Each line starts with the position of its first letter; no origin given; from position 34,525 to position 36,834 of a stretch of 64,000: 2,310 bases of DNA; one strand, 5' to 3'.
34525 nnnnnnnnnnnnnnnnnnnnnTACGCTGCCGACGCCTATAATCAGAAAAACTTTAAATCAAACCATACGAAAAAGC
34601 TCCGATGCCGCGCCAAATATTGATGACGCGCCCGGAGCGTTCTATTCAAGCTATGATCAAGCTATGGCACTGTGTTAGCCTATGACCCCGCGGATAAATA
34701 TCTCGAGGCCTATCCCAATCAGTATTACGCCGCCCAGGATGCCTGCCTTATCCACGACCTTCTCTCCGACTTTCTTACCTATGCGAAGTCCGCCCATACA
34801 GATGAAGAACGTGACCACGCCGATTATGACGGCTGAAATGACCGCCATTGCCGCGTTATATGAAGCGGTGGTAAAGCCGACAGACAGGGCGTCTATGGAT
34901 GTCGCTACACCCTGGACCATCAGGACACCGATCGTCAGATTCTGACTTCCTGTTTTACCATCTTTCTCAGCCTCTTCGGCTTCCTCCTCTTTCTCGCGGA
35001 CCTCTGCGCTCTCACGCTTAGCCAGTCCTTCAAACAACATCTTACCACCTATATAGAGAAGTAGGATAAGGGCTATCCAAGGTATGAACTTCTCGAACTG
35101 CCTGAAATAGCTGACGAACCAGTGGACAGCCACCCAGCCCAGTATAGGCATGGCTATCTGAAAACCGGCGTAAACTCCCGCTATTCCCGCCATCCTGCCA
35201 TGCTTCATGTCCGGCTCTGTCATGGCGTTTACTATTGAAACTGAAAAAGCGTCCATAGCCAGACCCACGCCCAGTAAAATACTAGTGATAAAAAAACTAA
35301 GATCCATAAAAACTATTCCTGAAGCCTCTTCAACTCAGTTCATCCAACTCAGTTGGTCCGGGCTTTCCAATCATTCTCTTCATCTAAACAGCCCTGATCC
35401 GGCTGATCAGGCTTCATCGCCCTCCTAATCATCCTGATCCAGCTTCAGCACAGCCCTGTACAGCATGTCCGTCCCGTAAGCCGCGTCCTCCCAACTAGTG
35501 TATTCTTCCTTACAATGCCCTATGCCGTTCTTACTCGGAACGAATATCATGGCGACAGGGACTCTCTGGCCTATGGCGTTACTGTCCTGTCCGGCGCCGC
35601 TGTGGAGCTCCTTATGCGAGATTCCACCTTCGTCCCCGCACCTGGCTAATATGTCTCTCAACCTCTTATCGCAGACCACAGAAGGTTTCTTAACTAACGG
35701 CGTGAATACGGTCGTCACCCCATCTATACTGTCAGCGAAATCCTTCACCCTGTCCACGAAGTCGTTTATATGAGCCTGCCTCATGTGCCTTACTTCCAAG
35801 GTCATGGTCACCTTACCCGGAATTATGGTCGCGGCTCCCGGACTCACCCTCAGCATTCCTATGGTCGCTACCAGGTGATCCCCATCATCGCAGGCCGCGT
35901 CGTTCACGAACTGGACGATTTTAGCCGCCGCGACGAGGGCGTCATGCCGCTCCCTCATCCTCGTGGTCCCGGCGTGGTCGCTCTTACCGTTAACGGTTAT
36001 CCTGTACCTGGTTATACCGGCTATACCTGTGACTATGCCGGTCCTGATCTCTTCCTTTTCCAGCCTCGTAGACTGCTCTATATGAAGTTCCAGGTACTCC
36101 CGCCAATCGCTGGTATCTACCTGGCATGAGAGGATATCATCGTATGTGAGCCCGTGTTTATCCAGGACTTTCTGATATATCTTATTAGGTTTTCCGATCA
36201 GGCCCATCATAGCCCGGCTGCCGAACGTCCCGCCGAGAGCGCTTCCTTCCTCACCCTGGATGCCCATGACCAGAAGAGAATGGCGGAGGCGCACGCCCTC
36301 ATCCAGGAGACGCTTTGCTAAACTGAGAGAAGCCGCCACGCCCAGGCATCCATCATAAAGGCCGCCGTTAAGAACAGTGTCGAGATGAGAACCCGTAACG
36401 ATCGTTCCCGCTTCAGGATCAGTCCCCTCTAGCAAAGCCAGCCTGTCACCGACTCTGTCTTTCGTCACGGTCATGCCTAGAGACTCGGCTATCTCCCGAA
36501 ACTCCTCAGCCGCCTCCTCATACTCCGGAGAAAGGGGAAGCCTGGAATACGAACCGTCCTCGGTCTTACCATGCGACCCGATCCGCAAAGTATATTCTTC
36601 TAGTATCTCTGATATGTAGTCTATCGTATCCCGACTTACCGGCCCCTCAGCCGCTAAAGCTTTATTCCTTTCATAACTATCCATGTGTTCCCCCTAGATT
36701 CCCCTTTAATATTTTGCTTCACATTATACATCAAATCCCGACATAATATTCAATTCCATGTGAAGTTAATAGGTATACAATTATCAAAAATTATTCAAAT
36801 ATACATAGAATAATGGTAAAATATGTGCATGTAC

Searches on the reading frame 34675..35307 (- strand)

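Call 64: search_protein_families(library=pfam, proteins=[window:34675-35307:-], max_evalue=0.001)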
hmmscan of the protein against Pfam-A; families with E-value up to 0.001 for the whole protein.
window:34675-35307:- (210 aa): 1 family
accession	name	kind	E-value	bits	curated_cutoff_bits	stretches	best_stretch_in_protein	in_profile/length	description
PF02659.21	Mntp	-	2.3e-34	118.8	24.4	1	38-204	6-152/152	Putative manganese efflux pump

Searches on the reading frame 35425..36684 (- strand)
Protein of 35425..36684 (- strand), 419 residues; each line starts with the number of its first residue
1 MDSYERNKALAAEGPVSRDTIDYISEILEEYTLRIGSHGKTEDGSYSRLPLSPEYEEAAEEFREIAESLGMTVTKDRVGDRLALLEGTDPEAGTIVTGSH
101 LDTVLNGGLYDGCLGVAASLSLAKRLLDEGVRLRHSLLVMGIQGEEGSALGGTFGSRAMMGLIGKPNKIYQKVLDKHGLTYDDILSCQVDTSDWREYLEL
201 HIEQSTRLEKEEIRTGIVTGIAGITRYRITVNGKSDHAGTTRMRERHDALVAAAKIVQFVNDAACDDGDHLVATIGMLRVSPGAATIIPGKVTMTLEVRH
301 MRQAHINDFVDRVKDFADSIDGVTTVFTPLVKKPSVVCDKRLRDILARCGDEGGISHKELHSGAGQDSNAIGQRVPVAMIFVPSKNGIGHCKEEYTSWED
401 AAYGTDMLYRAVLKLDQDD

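Call 64: search_protein_families(library=pfam, proteins=[window:35425-36684:-], max_evalue=0.001)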
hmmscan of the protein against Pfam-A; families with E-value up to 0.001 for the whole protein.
window:35425-36684:- (419 aa): 3 families
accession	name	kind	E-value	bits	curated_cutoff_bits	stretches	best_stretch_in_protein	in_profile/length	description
PF01546.33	Peptidase_M20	-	2e-20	74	24.6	1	97-413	2-205/206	Peptidase family M20/M25/M40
PF04389.22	Peptidase_M28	-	1.8e-07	31.5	21.3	1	84-160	5-77/193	Peptidase family M28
PF07687.19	M20_dimer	-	5.7e-05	23.5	21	1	220-319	2-101/107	Peptidase dimerisation domain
